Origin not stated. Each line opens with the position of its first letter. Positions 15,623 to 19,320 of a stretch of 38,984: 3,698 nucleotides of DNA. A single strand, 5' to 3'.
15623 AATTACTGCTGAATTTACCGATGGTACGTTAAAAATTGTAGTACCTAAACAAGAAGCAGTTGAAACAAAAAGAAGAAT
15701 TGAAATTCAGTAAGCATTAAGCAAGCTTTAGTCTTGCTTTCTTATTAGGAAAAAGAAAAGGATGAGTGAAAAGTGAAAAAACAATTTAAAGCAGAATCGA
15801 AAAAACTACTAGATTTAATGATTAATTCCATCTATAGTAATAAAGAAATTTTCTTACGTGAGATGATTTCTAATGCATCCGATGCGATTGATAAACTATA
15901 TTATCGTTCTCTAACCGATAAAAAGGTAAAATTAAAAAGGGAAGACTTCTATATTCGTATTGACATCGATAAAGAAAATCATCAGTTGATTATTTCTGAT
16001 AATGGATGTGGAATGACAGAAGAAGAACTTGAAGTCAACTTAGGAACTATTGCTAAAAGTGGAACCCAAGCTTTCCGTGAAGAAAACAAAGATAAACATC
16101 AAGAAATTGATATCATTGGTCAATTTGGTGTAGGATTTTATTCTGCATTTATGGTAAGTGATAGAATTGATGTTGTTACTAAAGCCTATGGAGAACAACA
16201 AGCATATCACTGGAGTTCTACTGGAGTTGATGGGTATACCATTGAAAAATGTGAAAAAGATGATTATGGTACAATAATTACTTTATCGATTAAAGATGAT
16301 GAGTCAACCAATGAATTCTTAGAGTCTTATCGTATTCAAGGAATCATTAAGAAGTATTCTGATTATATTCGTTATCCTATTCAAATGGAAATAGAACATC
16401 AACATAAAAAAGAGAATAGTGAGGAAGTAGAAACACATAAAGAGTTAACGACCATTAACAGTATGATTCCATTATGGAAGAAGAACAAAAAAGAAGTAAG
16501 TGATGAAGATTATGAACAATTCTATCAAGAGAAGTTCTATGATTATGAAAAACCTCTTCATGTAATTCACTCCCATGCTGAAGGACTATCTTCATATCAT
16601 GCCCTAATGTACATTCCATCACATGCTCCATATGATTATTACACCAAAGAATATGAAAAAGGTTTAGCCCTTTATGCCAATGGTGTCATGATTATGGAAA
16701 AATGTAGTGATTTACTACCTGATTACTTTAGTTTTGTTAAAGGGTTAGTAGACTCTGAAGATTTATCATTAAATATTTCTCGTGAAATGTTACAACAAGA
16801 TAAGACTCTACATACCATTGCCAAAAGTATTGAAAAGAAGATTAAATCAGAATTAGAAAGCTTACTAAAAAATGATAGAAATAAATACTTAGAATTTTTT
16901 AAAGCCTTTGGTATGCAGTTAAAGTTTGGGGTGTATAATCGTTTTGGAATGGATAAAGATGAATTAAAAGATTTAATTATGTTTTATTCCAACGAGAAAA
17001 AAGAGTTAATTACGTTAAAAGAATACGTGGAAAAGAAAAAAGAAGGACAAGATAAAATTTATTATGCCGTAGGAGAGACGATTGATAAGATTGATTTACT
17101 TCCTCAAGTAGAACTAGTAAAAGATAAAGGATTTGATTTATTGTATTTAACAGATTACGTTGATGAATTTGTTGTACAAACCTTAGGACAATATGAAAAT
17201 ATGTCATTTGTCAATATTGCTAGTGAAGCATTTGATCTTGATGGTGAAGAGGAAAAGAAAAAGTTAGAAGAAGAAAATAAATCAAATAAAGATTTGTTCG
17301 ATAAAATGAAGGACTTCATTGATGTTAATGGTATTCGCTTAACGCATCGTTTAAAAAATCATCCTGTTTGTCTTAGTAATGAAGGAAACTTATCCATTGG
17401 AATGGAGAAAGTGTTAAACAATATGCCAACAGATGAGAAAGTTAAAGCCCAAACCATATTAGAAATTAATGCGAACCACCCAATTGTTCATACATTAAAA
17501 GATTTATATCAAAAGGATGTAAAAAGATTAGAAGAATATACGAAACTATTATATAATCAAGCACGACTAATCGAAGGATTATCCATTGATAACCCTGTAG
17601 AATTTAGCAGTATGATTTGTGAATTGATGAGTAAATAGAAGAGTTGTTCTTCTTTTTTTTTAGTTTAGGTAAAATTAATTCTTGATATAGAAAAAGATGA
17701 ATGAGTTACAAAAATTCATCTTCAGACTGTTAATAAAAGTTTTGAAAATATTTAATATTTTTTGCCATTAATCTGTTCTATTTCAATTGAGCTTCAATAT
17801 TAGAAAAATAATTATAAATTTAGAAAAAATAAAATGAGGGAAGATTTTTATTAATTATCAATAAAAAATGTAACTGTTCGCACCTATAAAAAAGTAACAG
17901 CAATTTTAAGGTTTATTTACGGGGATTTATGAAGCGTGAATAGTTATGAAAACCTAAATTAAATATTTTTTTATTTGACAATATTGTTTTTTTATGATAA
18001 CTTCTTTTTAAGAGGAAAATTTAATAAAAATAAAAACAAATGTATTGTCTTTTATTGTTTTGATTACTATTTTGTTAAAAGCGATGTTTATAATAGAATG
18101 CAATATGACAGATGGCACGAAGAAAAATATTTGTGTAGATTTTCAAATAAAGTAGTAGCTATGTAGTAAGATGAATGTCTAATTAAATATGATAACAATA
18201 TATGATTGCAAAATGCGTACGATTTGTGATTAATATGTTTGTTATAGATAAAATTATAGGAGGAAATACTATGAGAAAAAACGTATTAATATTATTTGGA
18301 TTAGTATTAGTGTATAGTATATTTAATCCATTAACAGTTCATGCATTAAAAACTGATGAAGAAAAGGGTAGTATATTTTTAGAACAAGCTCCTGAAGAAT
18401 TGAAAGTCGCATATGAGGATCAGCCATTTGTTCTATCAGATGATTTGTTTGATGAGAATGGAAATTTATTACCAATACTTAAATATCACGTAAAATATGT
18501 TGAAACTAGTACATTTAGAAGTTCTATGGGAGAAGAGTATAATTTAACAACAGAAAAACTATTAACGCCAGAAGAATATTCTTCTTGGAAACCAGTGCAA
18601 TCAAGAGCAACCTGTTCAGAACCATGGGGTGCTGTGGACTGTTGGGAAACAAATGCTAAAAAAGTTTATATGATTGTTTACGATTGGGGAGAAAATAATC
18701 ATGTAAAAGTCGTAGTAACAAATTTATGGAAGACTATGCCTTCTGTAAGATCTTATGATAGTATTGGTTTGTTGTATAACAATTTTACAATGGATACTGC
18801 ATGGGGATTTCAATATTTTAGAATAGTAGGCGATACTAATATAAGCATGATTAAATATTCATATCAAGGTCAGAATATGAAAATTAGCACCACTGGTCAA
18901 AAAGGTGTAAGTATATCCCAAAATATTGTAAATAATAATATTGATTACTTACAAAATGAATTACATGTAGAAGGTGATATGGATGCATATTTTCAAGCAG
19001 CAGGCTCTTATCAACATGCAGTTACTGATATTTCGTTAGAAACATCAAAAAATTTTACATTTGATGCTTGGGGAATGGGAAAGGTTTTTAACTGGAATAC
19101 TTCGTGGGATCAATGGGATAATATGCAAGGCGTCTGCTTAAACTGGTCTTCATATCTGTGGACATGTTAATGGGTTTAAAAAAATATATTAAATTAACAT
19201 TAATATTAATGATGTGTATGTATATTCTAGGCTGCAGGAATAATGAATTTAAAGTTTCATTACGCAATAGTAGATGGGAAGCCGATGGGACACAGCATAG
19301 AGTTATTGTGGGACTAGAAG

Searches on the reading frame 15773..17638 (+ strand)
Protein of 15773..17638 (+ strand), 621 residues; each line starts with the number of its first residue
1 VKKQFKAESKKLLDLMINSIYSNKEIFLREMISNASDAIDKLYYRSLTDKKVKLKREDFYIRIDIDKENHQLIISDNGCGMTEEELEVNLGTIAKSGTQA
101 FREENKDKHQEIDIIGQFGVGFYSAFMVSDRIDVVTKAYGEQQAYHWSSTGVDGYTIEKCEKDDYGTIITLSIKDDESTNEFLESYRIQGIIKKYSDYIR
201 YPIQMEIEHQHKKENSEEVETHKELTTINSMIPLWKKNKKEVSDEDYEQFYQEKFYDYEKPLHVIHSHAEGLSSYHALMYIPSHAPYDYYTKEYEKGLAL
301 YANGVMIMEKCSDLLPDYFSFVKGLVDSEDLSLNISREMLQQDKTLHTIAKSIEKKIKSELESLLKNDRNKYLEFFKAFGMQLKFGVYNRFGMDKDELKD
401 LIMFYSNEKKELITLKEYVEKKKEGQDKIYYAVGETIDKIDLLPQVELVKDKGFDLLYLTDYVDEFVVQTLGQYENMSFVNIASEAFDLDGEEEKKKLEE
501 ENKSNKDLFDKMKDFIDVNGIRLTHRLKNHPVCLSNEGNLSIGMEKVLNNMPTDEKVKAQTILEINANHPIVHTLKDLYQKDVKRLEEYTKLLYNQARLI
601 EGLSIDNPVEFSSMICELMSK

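Call 8: search_protein_families(library=pfam, proteins=[window:15773-17638:+], max_evalue=0.01)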
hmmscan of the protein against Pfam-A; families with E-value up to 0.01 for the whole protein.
window:15773-17638:+ (621 aa): 4 families
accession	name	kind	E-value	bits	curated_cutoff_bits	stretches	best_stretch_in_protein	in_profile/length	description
PF00183.23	HSP90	-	1.6e-105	354.5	24.4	2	210-620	64-487/518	Hsp90 protein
PF13589.12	HATPase_c_3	-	7.3e-12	45.9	25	1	28-153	7-109/137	Histidine kinase-, DNA gyrase B-, and HSP90-like ATPase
PF02518.31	HATPase_c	-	9.3e-07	29.7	26.4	1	24-173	2-107/111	Histidine kinase-, DNA gyrase B-, and HSP90-like ATPase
PF25794.1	SACS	-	0.0042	17.4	32.8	1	20-140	14-121/247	Sacsin domain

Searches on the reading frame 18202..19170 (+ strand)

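Call 51: search_protein_families(library=ncbifam, proteins=[window:18202-19170:+], max_evalue=0.01)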
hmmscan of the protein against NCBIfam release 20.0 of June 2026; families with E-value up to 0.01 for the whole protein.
window:18202-19170:+ (322 aa): 1 family
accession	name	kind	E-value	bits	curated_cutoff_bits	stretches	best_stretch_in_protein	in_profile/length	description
TIGR02896.1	spore_III_AF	equivalog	0.0053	17.1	61.3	0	2-56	7-60/106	stage III sporulation protein AF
